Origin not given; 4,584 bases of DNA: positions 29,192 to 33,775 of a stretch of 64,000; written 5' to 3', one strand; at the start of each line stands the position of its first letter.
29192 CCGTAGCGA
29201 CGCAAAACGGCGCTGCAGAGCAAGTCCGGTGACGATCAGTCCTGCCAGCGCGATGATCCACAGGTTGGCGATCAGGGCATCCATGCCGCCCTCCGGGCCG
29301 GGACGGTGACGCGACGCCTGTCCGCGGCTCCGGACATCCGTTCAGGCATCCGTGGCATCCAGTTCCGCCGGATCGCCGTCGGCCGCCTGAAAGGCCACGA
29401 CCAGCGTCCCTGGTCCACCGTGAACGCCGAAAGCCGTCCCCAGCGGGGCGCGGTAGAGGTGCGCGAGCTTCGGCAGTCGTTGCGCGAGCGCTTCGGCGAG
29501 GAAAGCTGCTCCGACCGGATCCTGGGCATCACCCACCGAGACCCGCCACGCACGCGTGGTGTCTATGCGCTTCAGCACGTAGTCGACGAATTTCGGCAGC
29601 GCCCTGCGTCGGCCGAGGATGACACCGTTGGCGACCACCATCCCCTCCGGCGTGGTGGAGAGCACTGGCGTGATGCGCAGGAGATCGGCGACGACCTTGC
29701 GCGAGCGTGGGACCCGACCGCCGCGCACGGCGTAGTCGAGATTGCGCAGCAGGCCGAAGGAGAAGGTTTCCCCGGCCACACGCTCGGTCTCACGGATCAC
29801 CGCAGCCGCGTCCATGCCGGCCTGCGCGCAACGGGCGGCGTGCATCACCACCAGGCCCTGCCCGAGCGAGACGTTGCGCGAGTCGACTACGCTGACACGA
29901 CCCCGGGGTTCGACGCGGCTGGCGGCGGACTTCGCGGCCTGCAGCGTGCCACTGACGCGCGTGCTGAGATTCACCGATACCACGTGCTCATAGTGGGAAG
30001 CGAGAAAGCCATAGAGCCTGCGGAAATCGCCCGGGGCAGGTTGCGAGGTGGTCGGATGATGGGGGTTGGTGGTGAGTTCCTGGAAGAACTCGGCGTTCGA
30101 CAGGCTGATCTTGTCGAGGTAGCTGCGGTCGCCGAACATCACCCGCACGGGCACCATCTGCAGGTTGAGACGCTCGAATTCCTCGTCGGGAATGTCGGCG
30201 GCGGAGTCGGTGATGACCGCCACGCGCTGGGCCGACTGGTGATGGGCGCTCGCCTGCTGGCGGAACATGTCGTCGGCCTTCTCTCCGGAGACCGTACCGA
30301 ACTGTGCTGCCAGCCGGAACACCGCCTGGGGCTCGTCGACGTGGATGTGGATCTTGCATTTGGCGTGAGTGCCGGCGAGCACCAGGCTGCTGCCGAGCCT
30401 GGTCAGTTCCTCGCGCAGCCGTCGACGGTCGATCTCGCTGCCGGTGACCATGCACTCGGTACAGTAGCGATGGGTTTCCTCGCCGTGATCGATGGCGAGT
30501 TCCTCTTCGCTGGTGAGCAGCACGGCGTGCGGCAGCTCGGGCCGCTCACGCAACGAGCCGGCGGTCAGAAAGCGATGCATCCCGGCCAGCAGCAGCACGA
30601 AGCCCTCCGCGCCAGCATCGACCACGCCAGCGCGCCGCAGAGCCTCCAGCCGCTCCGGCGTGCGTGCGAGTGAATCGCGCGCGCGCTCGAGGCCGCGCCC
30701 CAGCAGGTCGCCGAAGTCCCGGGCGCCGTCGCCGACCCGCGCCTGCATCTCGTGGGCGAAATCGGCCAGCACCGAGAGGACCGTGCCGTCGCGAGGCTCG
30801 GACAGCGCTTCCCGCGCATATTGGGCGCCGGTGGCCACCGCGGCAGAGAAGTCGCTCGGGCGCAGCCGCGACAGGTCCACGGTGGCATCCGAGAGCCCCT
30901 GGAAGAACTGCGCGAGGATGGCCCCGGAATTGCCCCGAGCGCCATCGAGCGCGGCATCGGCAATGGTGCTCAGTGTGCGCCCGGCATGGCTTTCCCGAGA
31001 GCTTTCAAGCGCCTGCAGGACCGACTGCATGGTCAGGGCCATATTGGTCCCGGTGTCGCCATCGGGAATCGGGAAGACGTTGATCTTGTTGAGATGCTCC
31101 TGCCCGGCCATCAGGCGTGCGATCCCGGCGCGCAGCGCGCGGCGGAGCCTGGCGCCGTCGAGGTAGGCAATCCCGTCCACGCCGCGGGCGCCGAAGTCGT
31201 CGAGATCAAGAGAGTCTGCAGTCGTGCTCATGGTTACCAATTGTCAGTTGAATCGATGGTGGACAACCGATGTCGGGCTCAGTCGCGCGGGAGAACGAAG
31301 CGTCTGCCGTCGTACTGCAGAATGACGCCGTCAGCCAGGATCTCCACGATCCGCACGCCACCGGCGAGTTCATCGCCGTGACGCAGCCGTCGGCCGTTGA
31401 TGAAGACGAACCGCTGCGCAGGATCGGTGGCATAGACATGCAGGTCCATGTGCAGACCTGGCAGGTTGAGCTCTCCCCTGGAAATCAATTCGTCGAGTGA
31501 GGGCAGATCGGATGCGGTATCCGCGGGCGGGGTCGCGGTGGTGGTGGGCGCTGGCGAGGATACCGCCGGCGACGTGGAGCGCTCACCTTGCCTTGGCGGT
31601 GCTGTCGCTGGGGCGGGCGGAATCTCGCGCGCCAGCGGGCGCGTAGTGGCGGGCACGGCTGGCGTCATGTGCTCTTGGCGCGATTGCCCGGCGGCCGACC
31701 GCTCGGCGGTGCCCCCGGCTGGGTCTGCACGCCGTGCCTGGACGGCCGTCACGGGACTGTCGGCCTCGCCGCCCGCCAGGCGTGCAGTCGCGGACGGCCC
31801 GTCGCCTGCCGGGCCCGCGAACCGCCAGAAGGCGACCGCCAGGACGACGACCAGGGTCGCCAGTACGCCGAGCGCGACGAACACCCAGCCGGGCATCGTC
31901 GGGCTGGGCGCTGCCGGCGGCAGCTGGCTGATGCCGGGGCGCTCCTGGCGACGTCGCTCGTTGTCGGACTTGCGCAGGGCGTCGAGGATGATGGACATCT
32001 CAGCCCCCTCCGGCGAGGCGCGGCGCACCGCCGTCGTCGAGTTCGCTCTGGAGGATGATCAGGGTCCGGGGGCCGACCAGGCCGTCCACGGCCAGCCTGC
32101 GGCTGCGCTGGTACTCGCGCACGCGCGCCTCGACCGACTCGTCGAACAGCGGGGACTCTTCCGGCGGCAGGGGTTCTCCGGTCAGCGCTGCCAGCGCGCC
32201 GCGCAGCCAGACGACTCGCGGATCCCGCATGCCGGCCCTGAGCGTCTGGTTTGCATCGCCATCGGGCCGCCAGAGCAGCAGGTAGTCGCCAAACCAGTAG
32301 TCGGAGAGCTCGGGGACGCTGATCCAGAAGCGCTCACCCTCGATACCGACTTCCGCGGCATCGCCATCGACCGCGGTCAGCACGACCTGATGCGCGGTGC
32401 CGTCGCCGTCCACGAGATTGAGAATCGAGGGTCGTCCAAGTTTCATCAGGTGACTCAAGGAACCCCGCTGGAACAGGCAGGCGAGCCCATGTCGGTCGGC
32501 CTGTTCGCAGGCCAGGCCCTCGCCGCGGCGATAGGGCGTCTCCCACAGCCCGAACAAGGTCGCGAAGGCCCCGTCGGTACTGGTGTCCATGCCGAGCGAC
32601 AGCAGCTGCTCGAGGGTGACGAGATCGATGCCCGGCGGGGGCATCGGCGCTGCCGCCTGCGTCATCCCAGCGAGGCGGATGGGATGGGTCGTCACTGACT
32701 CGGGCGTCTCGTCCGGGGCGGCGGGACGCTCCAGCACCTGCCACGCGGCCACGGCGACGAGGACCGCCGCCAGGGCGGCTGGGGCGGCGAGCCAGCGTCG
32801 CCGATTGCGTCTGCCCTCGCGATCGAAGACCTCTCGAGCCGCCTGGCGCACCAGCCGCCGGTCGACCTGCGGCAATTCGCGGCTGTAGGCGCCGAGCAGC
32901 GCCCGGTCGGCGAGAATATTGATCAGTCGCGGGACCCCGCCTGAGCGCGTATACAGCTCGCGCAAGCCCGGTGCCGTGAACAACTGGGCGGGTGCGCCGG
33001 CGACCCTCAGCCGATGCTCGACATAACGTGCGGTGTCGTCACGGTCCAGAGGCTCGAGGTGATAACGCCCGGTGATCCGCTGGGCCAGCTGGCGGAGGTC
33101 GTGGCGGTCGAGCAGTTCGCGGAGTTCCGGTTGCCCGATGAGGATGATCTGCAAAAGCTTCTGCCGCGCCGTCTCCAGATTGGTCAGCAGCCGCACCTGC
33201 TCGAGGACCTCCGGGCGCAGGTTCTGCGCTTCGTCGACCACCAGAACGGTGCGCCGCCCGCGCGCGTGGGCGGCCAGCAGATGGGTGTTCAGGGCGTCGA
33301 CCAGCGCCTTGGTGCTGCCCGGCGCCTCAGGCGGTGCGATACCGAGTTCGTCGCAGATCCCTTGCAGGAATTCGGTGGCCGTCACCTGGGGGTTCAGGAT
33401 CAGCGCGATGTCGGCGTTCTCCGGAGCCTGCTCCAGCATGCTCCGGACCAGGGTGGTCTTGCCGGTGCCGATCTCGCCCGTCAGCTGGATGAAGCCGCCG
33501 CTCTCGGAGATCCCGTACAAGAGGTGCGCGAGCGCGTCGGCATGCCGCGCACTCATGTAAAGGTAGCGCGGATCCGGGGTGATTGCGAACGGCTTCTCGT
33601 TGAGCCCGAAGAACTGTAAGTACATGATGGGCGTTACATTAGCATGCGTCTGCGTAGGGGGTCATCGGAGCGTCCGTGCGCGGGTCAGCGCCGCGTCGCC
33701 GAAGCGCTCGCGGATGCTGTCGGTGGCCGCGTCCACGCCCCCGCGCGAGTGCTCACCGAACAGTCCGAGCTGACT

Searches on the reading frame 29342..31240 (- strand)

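Call 45: search_protein_families(library=pfam, proteins=[window:29342-31240:-], max_evalue=1e-8)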
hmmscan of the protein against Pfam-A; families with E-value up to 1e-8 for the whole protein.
window:29342-31240:- (632 aa): 3 families
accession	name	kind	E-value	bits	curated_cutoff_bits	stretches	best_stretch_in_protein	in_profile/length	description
PF02645.21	DegV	-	3.5e-63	214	27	1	340-618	2-278/280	Uncharacterised protein, DegV family COG1307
PF02734.22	Dak2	-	5.3e-38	131.1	27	1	57-222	1-173/174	DAK2 domain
PF21645.3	FakA-like_M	-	2.7e-17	62.8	24.9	1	257-330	2-78/80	Fatty acid kinase subunit A-like, middle domain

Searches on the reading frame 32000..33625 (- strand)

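Call 45: search_protein_families(library=pfam, proteins=[window:32000-33625:-], max_evalue=1e-8)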
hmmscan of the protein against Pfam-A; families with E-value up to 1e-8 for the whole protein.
window:32000-33625:- (541 aa): 2 families
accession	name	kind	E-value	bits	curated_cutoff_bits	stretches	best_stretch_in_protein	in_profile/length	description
PF13401.12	AAA_22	-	1.2e-29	103.7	27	1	42-172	4-130/130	AAA domain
PF13191.12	AAA_16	-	1.7e-13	51.8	32.6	1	22-157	2-164/167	AAA ATPase domain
